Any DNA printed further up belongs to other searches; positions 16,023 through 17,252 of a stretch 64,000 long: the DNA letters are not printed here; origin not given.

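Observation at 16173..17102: Signal peptidase I (S26) homolog with both catalytic dyad residues replaced by Gly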

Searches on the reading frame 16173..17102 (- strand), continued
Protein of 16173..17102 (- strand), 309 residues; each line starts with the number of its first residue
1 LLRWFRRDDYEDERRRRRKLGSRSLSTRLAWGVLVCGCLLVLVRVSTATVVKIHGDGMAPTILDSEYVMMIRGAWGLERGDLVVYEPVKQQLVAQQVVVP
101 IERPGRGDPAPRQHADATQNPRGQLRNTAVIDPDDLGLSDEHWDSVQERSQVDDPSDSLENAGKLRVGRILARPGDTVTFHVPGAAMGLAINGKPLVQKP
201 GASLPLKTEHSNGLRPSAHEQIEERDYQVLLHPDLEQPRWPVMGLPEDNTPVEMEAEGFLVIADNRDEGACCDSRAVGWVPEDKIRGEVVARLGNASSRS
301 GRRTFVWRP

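Call 62: find_homologous_proteins(query=A2, max_evalue=1e-10)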
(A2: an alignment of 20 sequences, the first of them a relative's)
Query A2 (20 sequences) (282 aa, profile of the alignment): 7943 proteins with E <= 1e-10 among 8000 candidates; the best 120 are listed.
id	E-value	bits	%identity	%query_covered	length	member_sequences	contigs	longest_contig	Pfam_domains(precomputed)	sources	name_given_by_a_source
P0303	2.9e-99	349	58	98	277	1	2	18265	PF10502.15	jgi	jgi:signal peptidase I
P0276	1.6e-96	340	100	100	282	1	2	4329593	PF10502.15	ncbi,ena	-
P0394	4.1e-96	339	65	96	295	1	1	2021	PF10502.15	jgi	jgi:signal peptidase I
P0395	8.8e-95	334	61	100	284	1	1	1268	PF10502.15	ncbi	-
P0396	1.4e-94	334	63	100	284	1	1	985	PF10502.15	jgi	jgi:signal peptidase I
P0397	2.2e-94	333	63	100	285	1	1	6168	PF10502.15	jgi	jgi:signal peptidase I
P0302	3.3e-93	329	63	100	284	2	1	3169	PF10502.15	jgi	jgi:signal peptidase I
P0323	1.6e-92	327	57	100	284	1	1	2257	PF10502.15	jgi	jgi:signal peptidase I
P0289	2.8e-92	326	71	94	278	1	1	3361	PF10502.15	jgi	-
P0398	3.2e-92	326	78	100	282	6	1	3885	PF10502.15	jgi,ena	-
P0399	1.1e-91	324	57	69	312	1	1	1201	PF10502.15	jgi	jgi:signal peptidase I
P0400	1.6e-91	324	62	100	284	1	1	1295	PF10502.15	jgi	jgi:signal peptidase I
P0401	3.4e-91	323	56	76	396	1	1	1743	PF10502.15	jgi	jgi:signal peptidase I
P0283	3.9e-91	322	56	98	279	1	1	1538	PF10502.15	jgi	jgi:signal peptidase I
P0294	6.5e-91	322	53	80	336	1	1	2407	PF04893.23,PF10502.15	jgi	jgi:signal peptidase I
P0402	1.3e-90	321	55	66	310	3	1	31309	PF10502.15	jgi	jgi:signal peptidase I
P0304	2.2e-90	320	63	100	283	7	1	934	PF10502.15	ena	-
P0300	3.7e-90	319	70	94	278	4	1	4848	PF10502.15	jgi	jgi:signal peptidase I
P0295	4.4e-90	319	70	94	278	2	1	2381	PF10502.15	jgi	jgi:signal peptidase I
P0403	5.8e-90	319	58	100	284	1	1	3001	PF10502.15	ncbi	-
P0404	1.0e-89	318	54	71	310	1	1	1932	PF10502.15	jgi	jgi:signal peptidase I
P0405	2.5e-89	317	55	66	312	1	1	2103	PF10502.15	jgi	jgi:signal peptidase I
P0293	2.9e-89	316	75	100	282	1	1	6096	PF10502.15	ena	-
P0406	3.4e-89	316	57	66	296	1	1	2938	PF10502.15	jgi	jgi:signal peptidase I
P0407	3.7e-89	316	54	100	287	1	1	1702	PF10502.15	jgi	jgi:signal peptidase I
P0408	3.9e-89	316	54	71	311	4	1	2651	PF10502.15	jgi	jgi:signal peptidase I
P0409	4.2e-89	316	53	71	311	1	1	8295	PF10502.15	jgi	jgi:signal peptidase I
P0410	4.3e-89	316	53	71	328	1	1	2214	PF10502.15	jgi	jgi:signal peptidase I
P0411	7.0e-89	315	54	69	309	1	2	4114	PF10502.15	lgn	-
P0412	7.6e-89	315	53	71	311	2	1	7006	PF10502.15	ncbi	-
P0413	8.0e-89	315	54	71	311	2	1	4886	PF10502.15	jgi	jgi:signal peptidase I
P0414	1.0e-88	315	55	69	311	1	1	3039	PF10502.15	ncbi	-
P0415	1.1e-88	314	55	69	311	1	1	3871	PF10502.15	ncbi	-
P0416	1.3e-88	314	72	100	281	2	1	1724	PF10502.15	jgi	jgi:signal peptidase I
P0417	2.1e-88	314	57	69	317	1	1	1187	PF10502.15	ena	-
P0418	2.6e-88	313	54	71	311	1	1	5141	PF10502.15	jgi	jgi:signal peptidase I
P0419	2.7e-88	313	53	69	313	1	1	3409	PF10502.15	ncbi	ncbi:MAG TPA: signal peptidase I [Polyangia bacterium]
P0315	2.8e-88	313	53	100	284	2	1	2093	PF10502.15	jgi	jgi:signal peptidase I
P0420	3.3e-88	313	54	71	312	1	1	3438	PF10502.15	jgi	jgi:signal peptidase I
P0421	3.5e-88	313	55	69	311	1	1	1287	PF10502.15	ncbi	-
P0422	4.0e-88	313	54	70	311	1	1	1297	PF10502.15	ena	-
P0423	4.9e-88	312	52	70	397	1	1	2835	PF10502.15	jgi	jgi:signal peptidase I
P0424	4.9e-88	312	54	69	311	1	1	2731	PF10502.15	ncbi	ncbi:MAG TPA: signal peptidase I [Polyangia bacterium]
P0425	5.1e-88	312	54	71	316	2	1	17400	PF10502.15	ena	-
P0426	5.1e-88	312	56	69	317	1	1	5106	PF10502.15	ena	-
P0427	5.9e-88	312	55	69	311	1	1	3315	PF10502.15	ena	-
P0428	6.0e-88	312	54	69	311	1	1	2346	PF10502.15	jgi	-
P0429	6.6e-88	312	52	71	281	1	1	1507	PF10502.15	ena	-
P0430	6.7e-88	312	54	69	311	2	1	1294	PF10502.15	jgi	-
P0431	7.1e-88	312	52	71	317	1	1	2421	PF10502.15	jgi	jgi:signal peptidase I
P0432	7.9e-88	312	51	71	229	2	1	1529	PF10502.15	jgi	jgi:signal peptidase I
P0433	8.6e-88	312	54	69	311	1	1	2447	PF10502.15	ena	-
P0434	8.7e-88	312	52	66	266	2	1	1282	PF10502.15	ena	-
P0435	9.6e-88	311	52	69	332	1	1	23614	PF10502.15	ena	-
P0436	1.0e-87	311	50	96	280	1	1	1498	PF10502.15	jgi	jgi:signal peptidase I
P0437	1.0e-87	311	54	73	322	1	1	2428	PF10502.15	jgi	jgi:signal peptidase I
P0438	1.2e-87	311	49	71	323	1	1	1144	PF10502.15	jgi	jgi:signal peptidase I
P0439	1.4e-87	311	58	100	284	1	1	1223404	PF10502.15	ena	-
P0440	1.5e-87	311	53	71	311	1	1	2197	PF10502.15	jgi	-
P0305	1.5e-87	311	58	94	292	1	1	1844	PF10502.15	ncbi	-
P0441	1.5e-87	311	54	76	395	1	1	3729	PF10502.15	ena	-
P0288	1.6e-87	311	67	65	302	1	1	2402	PF10502.15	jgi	-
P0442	1.6e-87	311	59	98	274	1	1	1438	PF10502.15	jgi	jgi:signal peptidase I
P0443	1.6e-87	311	51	79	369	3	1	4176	PF04893.23,PF10502.15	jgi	jgi:signal peptidase I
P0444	1.7e-87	311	54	66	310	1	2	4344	PF10502.15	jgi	jgi:signal peptidase I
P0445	1.7e-87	311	51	71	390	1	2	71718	PF10502.15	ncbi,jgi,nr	ncbi:MAG TPA: signal peptidase I [Polyangia bacterium]|jgi:signal peptidase I|nr:signal peptidase I 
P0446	2.0e-87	310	54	69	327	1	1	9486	PF10502.15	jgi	jgi:signal peptidase I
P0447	2.1e-87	310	63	100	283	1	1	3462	PF10502.15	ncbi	ncbi:MAG TPA: signal peptidase I [Polyangia bacterium]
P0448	2.1e-87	310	51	69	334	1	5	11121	PF10502.15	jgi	jgi:signal peptidase I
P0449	2.2e-87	310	50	71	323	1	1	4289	PF10502.15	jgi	jgi:signal peptidase I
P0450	2.3e-87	310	52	71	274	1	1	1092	PF10502.15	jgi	jgi:signal peptidase I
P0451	2.5e-87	310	52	71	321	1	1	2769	PF10502.15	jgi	jgi:signal peptidase I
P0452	2.6e-87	310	53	69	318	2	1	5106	PF10502.15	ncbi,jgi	ncbi:MAG TPA: signal peptidase I [Polyangia bacterium]|jgi:signal peptidase I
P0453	2.8e-87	310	62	97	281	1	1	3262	PF10502.15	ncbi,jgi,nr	ncbi:MAG TPA: signal peptidase I [Polyangia bacterium]|jgi:signal peptidase I|nr:signal peptidase I 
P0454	3.7e-87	309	56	67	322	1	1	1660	PF10502.15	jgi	jgi:signal peptidase I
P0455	4.4e-87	309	51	69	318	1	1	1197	PF10502.15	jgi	-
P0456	5.1e-87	309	54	69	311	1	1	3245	PF10502.15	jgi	jgi:signal peptidase I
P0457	5.6e-87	309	54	69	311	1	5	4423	PF10502.15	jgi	jgi:signal peptidase I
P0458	5.6e-87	309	51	71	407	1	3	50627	PF10502.15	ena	-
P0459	5.8e-87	309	54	69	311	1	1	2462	PF10502.15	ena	-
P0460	5.8e-87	309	52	69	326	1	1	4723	PF10502.15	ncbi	-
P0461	5.9e-87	309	54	69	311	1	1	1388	PF10502.15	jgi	jgi:signal peptidase I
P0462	6.0e-87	309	54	69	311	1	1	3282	PF10502.15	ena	-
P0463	6.8e-87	309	53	70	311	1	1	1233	PF10502.15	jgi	-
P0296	8.1e-87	308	54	66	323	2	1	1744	PF10502.15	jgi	jgi:signal peptidase I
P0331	9.3e-87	308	58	100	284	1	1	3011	PF10502.15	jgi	-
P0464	9.6e-87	308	62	98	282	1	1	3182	PF10502.15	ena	-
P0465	9.8e-87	308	55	70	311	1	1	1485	PF10502.15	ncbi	-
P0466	1.1e-86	308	51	68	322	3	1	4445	PF10502.15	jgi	jgi:signal peptidase I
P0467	1.1e-86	308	54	69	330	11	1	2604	PF10502.15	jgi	jgi:signal peptidase I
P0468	1.5e-86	307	51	71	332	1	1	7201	PF10502.15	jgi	jgi:signal peptidase I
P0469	1.6e-86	307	65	100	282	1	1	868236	PF10502.15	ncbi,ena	-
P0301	1.7e-86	307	43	99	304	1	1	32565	PF10502.15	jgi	jgi:signal peptidase I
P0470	1.9e-86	307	54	66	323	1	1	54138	PF10502.15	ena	-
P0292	1.9e-86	307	53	91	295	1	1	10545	PF10502.15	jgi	jgi:signal peptidase I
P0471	2.1e-86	307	51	71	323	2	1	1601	PF10502.15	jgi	jgi:signal peptidase I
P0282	2.8e-86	307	72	94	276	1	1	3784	PF10502.15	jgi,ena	-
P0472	2.8e-86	307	53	76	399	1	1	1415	PF10502.15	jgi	jgi:signal peptidase I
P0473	3.6e-86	306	52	71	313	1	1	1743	PF10502.15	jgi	-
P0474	4.4e-86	306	52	71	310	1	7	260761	PF10502.15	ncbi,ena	-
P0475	4.9e-86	306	53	69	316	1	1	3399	PF10502.15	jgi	jgi:signal peptidase I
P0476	5.0e-86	306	49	69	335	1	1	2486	PF10502.15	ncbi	-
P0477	5.4e-86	306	52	69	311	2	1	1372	PF10502.15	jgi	-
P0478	5.8e-86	306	50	72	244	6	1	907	PF10502.15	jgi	-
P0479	6.1e-86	305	50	71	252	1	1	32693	PF10502.15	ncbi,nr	ncbi:MAG: signal peptidase I [Myxococcales bacterium]|nr:signal peptidase I [Myxococcales bacterium]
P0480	7.1e-86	305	54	70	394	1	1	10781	PF10502.15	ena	-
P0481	8.2e-86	305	52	70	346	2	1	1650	PF10502.15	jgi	jgi:signal peptidase I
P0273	1.0e-85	305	57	66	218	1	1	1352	PF10502.15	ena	-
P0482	1.1e-85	305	52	66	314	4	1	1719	PF10502.15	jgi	jgi:signal peptidase I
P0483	1.1e-85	305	54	66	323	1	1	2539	PF10502.15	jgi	jgi:signal peptidase I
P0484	1.2e-85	305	53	69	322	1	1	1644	PF10502.15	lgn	-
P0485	1.4e-85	304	53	71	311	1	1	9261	PF10502.15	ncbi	-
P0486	1.5e-85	304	53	66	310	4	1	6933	PF10502.15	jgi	jgi:signal peptidase I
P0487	1.6e-85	304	56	66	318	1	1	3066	PF10502.15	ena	-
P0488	1.7e-85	304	48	71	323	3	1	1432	PF10502.15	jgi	-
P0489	1.7e-85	304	69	94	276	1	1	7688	PF10502.15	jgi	jgi:signal peptidase I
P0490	1.8e-85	304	54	70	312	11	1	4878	PF10502.15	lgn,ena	-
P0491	2.0e-85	304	52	69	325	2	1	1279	PF10502.15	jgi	jgi:signal peptidase I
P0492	2.0e-85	304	50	71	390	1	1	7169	PF10502.15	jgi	jgi:signal peptidase I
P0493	2.2e-85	304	56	68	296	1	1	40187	PF10502.15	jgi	jgi:signal peptidase I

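Call 64: search_protein_families(library=ncbifam, proteins=[P0157, P0162, P0196, P0264, P0170, P0142, P0145, P0150], max_evalue=0.001)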
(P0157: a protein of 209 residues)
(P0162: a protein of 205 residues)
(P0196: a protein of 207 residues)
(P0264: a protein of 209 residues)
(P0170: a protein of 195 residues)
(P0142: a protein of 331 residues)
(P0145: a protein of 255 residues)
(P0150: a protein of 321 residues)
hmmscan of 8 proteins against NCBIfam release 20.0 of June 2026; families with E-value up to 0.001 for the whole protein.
P0157 (209 aa): 4 families
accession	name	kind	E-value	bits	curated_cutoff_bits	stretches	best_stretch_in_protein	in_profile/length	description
TIGR02227.1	sigpep_I_bact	equivalog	4.9e-27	94.8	47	1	12-188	8-158/162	signal peptidase I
TIGR02754.1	sod_Ni_protease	equivalog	1.3e-13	51.2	63.25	1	28-81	2-58/90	nickel-type superoxide dismutase maturation protease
TIGR02771.1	TraF_Ti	equivalog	1.1e-08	34.8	100.25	1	148-184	129-165/171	conjugative transfer signal peptidase TraF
NF008114.0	PRK10861.1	equivalog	8.1e-08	31.9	277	1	51-85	124-158/324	signal peptidase I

P0162 (205 aa): 4 families
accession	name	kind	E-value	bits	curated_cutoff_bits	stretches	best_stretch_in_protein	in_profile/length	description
TIGR02227.1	sigpep_I_bact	equivalog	1.2e-27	96.8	47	1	9-183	5-158/162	signal peptidase I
TIGR02754.1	sod_Ni_protease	equivalog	8e-12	45.5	63.25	2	28-87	2-64/90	nickel-type superoxide dismutase maturation protease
NF008114.0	PRK10861.1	equivalog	1.3e-08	34.5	277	0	8-84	66-157/324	signal peptidase I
TIGR02771.1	TraF_Ti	equivalog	4.4e-06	26.3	100.25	0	71-100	84-113/171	conjugative transfer signal peptidase TraF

P0196 (207 aa): 4 families
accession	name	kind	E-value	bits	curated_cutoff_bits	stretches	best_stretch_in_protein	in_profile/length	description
TIGR02227.1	sigpep_I_bact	equivalog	4.4e-24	85.2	47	1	6-186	3-157/162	signal peptidase I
NF008114.0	PRK10861.1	equivalog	5.1e-08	32.6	277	0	51-82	125-157/324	signal peptidase I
TIGR02754.1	sod_Ni_protease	equivalog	2.5e-07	31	63.25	1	27-87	2-66/90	nickel-type superoxide dismutase maturation protease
TIGR02771.1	TraF_Ti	equivalog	0.00031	20.3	100.25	0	149-183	131-165/171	conjugative transfer signal peptidase TraF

P0264 (209 aa): 2 families
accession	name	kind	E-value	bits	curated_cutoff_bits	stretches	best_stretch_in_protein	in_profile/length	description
TIGR02227.1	sigpep_I_bact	equivalog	1.4e-20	73.8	47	1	14-192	4-160/162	signal peptidase I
TIGR02754.1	sod_Ni_protease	equivalog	1.7e-09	38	63.25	1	36-84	3-55/90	nickel-type superoxide dismutase maturation protease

P0170 (195 aa): 6 families
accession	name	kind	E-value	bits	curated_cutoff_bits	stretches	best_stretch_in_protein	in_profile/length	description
TIGR02227.1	sigpep_I_bact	equivalog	5.9e-34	117.3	47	1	45-192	6-158/162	signal peptidase I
NF008114.0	PRK10861.1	equivalog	2.9e-11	43.3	277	2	87-131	125-170/324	signal peptidase I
TIGR02771.1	TraF_Ti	equivalog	2.2e-06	27.3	100.25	1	108-188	87-165/171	conjugative transfer signal peptidase TraF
TIGR02754.1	sod_Ni_protease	equivalog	1.5e-05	25.4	63.25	0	155-187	57-87/90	nickel-type superoxide dismutase maturation protease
TIGR02228.1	sigpep_I_arch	equivalog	0.00011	22.1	51.85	1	44-112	14-85/158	signal peptidase I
NF010459.0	PRK13884.1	subfamily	0.00064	19.2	156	0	108-186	91-170/178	conjugal transfer peptidase TraF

P0142 (331 aa): 2 families
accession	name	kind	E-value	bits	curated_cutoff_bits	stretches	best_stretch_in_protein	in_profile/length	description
TIGR02227.1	sigpep_I_bact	equivalog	3.5e-16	59.5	47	2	192-311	68-158/162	signal peptidase I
TIGR02771.1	TraF_Ti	equivalog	0.001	18.7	100.25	0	266-305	126-163/171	conjugative transfer signal peptidase TraF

P0145 (255 aa): 2 families
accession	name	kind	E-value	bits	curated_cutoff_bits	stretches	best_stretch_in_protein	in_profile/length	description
TIGR02227.1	sigpep_I_bact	equivalog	2.1e-13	50.4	47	2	4-58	7-64/162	signal peptidase I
TIGR02754.1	sod_Ni_protease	equivalog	2.8e-06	27.7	63.25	0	21-57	2-41/90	nickel-type superoxide dismutase maturation protease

P0150 (321 aa): 1 family
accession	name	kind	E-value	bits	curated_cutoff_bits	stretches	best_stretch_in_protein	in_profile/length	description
TIGR02227.1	sigpep_I_bact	equivalog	2.6e-07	30.6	47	1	27-81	6-63/162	signal peptidase I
